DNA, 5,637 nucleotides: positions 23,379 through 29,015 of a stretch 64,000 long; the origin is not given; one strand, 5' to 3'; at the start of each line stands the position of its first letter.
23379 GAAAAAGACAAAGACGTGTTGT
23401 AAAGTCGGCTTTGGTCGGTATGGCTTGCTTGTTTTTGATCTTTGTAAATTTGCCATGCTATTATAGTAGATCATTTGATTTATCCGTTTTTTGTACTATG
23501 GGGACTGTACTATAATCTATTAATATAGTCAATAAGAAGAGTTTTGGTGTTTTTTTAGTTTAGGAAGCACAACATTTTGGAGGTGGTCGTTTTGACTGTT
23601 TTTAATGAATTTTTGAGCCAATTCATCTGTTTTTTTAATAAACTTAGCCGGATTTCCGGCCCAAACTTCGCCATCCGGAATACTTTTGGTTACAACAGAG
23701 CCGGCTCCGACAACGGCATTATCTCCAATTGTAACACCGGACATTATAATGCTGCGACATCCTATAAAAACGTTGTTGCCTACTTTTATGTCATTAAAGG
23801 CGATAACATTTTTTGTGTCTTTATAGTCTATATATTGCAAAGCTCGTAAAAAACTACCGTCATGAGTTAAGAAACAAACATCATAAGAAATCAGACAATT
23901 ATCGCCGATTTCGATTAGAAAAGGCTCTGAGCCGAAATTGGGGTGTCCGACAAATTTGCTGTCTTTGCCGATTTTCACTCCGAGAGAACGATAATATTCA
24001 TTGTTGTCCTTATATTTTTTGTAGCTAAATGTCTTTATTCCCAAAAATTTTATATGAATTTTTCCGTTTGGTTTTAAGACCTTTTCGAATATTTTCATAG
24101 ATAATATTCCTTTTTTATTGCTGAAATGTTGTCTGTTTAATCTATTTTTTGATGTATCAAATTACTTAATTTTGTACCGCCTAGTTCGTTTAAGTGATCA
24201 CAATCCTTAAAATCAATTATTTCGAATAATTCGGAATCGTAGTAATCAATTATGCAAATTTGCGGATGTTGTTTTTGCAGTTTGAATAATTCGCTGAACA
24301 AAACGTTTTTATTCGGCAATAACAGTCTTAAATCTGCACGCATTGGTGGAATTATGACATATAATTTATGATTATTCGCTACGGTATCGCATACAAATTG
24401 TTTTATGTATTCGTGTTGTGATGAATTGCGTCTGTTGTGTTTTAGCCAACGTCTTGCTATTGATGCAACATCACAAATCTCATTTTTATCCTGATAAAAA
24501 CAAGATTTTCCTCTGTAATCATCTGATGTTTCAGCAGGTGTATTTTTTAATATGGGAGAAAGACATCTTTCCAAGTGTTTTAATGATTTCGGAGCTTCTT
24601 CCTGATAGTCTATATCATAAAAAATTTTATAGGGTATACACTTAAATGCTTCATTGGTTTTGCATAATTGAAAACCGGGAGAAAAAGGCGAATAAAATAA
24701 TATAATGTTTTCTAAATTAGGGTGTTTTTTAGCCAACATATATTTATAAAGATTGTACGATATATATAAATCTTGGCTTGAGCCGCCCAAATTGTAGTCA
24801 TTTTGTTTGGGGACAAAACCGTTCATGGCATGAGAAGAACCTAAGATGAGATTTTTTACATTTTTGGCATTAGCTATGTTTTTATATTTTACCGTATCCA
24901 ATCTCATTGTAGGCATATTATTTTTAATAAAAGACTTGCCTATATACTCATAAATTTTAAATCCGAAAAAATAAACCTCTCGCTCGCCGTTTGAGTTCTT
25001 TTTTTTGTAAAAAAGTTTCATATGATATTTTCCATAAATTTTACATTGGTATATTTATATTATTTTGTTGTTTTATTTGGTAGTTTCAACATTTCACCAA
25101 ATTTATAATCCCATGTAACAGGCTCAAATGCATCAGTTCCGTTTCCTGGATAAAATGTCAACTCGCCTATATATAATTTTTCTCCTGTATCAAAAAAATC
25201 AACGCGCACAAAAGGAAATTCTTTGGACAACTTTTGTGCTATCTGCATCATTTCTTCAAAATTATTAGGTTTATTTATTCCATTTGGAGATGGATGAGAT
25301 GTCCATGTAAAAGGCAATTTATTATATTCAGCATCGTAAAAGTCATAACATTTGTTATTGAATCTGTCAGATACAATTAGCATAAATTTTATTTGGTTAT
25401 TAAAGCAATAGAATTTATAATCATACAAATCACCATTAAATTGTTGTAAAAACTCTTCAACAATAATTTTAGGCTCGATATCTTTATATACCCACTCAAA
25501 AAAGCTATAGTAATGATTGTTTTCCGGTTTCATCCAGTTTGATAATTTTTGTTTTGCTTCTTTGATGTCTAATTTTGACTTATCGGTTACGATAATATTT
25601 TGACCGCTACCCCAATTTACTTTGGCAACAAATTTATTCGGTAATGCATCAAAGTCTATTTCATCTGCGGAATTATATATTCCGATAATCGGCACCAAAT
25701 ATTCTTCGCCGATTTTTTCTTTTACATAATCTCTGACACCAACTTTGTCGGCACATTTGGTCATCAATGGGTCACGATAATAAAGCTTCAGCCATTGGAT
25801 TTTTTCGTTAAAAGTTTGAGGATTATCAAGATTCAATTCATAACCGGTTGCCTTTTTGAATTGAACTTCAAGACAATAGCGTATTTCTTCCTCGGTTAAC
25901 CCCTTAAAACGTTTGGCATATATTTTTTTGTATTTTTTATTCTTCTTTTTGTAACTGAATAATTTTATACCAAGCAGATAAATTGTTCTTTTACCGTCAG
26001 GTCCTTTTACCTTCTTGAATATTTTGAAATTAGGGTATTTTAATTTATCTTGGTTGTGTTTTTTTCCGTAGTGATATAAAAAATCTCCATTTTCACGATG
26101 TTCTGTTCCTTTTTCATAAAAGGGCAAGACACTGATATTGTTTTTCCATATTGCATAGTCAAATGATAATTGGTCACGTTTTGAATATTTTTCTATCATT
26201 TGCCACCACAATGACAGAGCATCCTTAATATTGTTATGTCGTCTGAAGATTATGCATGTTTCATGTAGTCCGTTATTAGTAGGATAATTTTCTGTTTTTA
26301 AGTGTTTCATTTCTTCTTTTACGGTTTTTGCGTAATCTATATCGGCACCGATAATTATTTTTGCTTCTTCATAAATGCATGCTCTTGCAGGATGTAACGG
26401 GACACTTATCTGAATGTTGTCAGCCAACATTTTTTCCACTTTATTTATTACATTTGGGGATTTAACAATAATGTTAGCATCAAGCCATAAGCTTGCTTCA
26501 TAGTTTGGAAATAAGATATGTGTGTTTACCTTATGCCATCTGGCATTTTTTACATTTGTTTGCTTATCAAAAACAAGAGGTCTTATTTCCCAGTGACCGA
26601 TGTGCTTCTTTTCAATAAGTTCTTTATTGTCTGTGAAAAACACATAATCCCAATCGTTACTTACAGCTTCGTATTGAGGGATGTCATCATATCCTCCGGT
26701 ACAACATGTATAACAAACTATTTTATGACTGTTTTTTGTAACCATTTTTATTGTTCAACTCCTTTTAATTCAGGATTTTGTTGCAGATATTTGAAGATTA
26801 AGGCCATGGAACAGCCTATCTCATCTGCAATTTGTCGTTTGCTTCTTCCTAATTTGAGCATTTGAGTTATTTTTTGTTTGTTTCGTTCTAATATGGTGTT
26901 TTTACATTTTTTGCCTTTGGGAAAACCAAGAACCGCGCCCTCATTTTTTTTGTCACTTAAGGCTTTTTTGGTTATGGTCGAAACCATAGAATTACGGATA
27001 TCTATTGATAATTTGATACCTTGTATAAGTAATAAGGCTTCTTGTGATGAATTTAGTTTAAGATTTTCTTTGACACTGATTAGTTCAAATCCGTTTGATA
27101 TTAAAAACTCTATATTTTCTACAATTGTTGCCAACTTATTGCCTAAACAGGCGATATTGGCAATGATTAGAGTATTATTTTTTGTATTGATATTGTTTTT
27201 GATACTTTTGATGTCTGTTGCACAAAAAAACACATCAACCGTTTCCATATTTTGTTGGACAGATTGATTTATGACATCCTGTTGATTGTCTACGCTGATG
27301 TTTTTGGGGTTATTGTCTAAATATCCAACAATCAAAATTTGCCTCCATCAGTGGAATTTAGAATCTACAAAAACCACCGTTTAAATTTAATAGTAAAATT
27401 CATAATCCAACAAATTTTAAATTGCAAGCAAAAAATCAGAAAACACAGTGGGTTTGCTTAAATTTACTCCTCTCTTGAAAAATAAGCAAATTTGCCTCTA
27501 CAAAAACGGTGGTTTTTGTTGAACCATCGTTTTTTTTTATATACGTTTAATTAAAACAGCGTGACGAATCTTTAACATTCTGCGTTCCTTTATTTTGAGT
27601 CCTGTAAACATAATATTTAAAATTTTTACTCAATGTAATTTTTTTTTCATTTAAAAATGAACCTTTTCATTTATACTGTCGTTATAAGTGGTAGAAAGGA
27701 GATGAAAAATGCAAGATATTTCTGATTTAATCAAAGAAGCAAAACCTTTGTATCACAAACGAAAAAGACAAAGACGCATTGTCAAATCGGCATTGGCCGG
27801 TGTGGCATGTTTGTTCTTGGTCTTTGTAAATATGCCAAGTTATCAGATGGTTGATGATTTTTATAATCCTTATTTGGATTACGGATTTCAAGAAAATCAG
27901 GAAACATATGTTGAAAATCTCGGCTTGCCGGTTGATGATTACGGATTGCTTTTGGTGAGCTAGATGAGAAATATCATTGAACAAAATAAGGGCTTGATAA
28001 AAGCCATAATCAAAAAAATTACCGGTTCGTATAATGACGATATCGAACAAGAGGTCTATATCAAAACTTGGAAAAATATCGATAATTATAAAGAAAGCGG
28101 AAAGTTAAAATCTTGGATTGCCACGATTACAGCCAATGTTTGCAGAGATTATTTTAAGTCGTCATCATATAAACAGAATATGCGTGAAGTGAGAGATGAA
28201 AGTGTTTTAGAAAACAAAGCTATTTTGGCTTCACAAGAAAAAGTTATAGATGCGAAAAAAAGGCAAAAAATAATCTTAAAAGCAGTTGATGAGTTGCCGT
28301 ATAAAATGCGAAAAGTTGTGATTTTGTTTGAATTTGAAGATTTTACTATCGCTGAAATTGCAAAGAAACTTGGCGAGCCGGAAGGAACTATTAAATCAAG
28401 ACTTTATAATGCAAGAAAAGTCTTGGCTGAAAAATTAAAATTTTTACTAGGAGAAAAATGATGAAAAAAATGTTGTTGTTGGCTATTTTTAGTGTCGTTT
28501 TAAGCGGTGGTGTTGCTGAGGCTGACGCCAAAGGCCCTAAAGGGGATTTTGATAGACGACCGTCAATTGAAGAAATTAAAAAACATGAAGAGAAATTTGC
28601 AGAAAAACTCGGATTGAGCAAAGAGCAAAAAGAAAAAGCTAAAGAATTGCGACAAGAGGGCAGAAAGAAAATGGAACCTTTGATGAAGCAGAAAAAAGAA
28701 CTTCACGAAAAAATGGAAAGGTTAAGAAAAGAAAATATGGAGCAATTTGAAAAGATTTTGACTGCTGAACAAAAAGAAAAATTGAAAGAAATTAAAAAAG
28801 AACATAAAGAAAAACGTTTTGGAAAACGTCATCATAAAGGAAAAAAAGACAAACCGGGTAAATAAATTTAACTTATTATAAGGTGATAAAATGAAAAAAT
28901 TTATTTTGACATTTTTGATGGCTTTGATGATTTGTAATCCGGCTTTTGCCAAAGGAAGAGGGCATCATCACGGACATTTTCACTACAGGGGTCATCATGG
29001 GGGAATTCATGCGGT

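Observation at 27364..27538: Candidate invertible promoter bounded by hix-like sites in front of a glycan-modification operon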

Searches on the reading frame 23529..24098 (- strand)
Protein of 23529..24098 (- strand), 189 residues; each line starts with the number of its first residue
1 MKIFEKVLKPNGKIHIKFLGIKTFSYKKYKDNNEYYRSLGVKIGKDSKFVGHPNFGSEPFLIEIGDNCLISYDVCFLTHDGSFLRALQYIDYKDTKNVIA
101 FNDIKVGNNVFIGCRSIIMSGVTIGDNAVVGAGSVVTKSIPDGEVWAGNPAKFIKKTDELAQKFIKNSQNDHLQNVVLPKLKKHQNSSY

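Call 7: search_protein_families(library=pfam, proteins=[window:23529-24098:-], max_evalue=0.01)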
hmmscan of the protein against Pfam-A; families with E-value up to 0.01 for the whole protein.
window:23529-24098:- (189 aa): 4 families
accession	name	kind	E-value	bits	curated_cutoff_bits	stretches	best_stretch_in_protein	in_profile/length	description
PF00132.30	Hexapep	-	3.3e-12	46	27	1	103-138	1-36/36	Bacterial transferase hexapeptide (six repeats)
PF14602.12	Hexapep_2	-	1.4e-11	44.3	27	1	104-138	2-34/34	Hexapeptide repeat of succinyl-transferase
PF25084.1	LbH_EIF2B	-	0.0022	18.4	54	1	97-139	55-96/105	EIF2B subunit epsilon LbH domain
PF21711.3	DCTN5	-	0.0053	16.9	40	0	104-175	108-175/182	Dynactin subunit 5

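Call 9: search_protein_families(library=ncbifam, proteins=[window:23529-24098:-], max_evalue=0.1)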
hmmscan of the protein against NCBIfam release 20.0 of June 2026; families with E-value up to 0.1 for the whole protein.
window:23529-24098:- (189 aa): 47 families (the best 25 are shown)
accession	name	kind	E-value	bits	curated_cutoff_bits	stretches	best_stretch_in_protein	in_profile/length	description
NF007240.0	PRK09677.1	equivalog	3.8e-21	75.5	243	1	62-159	86-186/192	putative lipopolysaccharide biosynthesis O-acetyl transferase WbbJ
NF058585.1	HptprglPActTf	PfamEq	4.2e-19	68.7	300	1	32-164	47-167/172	heptaprenylglyceryl phosphate O-acetyltransferase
NF007499.0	PRK10092.1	equivalog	5.3e-19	68.7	314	1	62-156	94-182/183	maltose O-acetyltransferase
TIGR02353.1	NRPS_term_dom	equivalog_domain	2.1e-18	66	423.1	1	34-163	106-222/695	Pls/PosA family non-ribosomal peptide synthetase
NF007076.0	PRK09527.1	equivalog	4.2e-18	65.5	347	1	58-163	92-191/203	galactoside O-acetyltransferase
TIGR03570.1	NeuD_NnaD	subfamily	2.4e-16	59.9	160.8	1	97-152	147-202/202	NeuD/PglB/VioB family sugar acetyltransferase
NF007797.0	PRK10502.1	subfamily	2.1e-15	56.9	192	1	61-156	92-178/183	WcaF family extracellular polysaccharide biosynthesis acetyltransferase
NF000311.1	Vat_ABCDEFH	equivalog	1.1e-14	54.4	300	1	102-157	109-164/201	Vat family streptogramin A O-acetyltransferase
TIGR03532.1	DapD_Ac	equivalog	5e-14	52.5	231.75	1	103-163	160-220/231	2,3,4,5-tetrahydropyridine-2,6-dicarboxylate N-acetyltransferase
TIGR03308.1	phn_thr-fam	hypoth_equivalog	4.4e-13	49.5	201.65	1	101-163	106-170/204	phosphonate metabolim protein, transferase hexapeptide repeat family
NF033468.1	stregram_VatI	exception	9.1e-13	48.4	415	1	102-157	111-166/208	streptogramin A O-acetyltransferase Vat(I)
NF000504.1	stregram_VatH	exception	2.5e-12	47.1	475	1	102-157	116-171/216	streptogramin A O-acetyltransferase Vat(H)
NF000147.1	stregram_VatF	exception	5.4e-12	45.6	400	1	102-156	119-173/221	streptogramin A O-acetyltransferase Vat(F)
NF000101.1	stregram_VatA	exception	5.7e-12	45.7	450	1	96-157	111-172/219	streptogramin A O-acetyltransferase Vat(A)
NF000490.1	chloram_CatB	equivalog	6.4e-12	45.2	350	1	102-157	109-164/210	type B chloramphenicol O-acetyltransferase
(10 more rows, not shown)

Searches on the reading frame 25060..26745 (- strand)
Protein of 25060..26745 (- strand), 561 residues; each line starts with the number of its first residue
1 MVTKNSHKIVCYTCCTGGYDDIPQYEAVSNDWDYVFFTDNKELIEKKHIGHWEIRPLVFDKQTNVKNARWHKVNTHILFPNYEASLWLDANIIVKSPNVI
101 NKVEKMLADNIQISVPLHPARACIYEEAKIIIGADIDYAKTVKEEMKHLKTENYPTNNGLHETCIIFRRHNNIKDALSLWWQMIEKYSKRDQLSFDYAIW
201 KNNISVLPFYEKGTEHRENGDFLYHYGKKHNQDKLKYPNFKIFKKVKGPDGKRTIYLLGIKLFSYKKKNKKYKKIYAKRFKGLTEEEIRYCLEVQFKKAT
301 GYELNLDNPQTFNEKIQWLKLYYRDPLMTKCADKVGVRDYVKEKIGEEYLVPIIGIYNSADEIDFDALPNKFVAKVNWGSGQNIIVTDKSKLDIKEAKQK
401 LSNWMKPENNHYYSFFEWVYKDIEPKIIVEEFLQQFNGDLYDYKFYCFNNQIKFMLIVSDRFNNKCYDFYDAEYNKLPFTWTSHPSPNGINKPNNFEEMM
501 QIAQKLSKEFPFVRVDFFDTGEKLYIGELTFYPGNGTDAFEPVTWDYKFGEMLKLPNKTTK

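Call 7: search_protein_families(library=pfam, proteins=[window:25060-26745:-], max_evalue=0.01)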
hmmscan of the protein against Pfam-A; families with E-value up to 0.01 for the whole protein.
window:25060-26745:- (561 aa): 3 families
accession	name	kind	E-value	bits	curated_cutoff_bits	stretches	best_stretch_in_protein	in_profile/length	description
PF14305.11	ATPgrasp_TupA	-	3.4e-60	204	25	1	314-554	1-241/241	TupA-like ATPgrasp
PF04765.19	TOD1_MUCI70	-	8.9e-15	55.2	21.4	1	40-202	117-289/314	TOD1/MUCI70, glycosyltransferase-like domain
PF12921.12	ATP13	-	0.0092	16.3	26.7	0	139-202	33-95/114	Mitochondrial ATPase expression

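Call 9: search_protein_families(library=ncbifam, proteins=[window:25060-26745:-], max_evalue=0.1)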
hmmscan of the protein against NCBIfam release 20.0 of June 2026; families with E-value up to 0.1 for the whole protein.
window:25060-26745:- (561 aa): 0 families

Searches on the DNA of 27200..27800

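Call 5: search_rna_families(source=window, start=27200, end=27800, threshold=evalue, max_evalue=10)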
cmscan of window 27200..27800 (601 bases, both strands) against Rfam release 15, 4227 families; matches with E-value up to 10: 13.
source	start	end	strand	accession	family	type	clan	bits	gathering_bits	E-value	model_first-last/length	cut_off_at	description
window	27500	27604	-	RF01601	plasmodium_snoR26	Gene; snRNA; snoRNA; CD-box;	-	25.7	50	1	1-160/160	no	small nucleolar RNA snoR26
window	27496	27580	-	RF01409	STnc250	Gene; sRNA;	-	22.5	42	0.047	1-94/94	no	STnc250 Hfq binding RNA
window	27499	27598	-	RF02434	SpF39_sRNA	Gene; sRNA;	-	21.5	60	3.8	1-109/109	no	Streptococcus sRNA SpF39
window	27685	27752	+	RF01190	snR50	Gene; snRNA; snoRNA; CD-box;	-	21.2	45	1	1-89/89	no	Small nucleolar RNA snR50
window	27414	27549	+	RF03532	SQ2397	Cis-reg;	-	17.7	100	1.2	1-243/243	no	Cis-regulator of HTH transcription factor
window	27477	27542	+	RF02074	STnc240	Gene; sRNA;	-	17.7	55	8.1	1-77/77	no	Enterobacterial sRNA STnc240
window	27440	27535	+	RF04184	BTnc060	Gene; sRNA;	-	15.9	228.9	6.9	1-213/213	no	Bacteroides sRNA BTnc060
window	27428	27542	+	RF00558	L20_leader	Cis-reg; leader;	-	15.6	58.7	2.7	1-127/127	no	Ribosomal protein L20 leader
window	27480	27554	-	RF00112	CyaR_RyeE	Gene; sRNA;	-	15.3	47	7.7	1-85/85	no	CyaR/Rye RNA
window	27289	27342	+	RF00824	mir-50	Gene; miRNA;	CL00089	14.5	43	4.7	1-75/75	no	mir-50 microRNA precursor family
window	27502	27583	-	RF02397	sau-5971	Gene; sRNA;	-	14.2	90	9.3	1-96/96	no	Staphylococcus sRNA sau-5971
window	27489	27623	-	RF03532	SQ2397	Cis-reg;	-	13.6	100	9.3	1-243/243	no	Cis-regulator of HTH transcription factor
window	27746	27791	-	RF02207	WT1-AS_5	Gene; lncRNA;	-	10.8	80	6.4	41-79/79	no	WT1 antisense RNA conserved region 5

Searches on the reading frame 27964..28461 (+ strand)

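Call 7: search_protein_families(library=pfam, proteins=[window:27964-28461:+], max_evalue=0.01)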
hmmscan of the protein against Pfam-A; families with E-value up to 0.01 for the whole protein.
window:27964-28461:+ (165 aa): 4 families
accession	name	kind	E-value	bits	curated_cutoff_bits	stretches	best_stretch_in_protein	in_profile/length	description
PF08281.18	Sigma70_r4_2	-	6.1e-15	55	25.7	1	103-152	3-52/54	Sigma-70, region 4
PF04542.20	Sigma70_r2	-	5.6e-12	45.7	24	1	4-66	1-67/71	Sigma-70 region 2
PF04545.22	Sigma70_r4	-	1.2e-08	34.7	24.1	1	107-154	1-48/50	Sigma-70, region 4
PF07638.17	Sigma70_ECF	-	0.001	19.4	21.1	1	110-158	135-183/185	ECF sigma factor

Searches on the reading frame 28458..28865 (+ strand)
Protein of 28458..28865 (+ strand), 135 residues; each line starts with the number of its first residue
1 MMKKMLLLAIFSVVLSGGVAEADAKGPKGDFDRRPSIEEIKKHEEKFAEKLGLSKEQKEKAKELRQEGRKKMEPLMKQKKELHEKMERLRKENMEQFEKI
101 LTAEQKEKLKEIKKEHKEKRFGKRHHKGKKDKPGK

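Call 7: search_protein_families(library=pfam, proteins=[window:28458-28865:+], max_evalue=0.01)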
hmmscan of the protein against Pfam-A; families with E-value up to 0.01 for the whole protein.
window:28458-28865:+ (135 aa): 2 families
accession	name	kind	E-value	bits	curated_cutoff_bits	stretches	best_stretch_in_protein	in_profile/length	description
PF07813.17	LTXXQ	-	5.2e-07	30.7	24.3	1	41-112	3-99/100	LTXXQ motif family protein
PF13801.11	Metal_resist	-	0.00011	22.8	29.2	0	6-89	3-78/125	Heavy-metal resistance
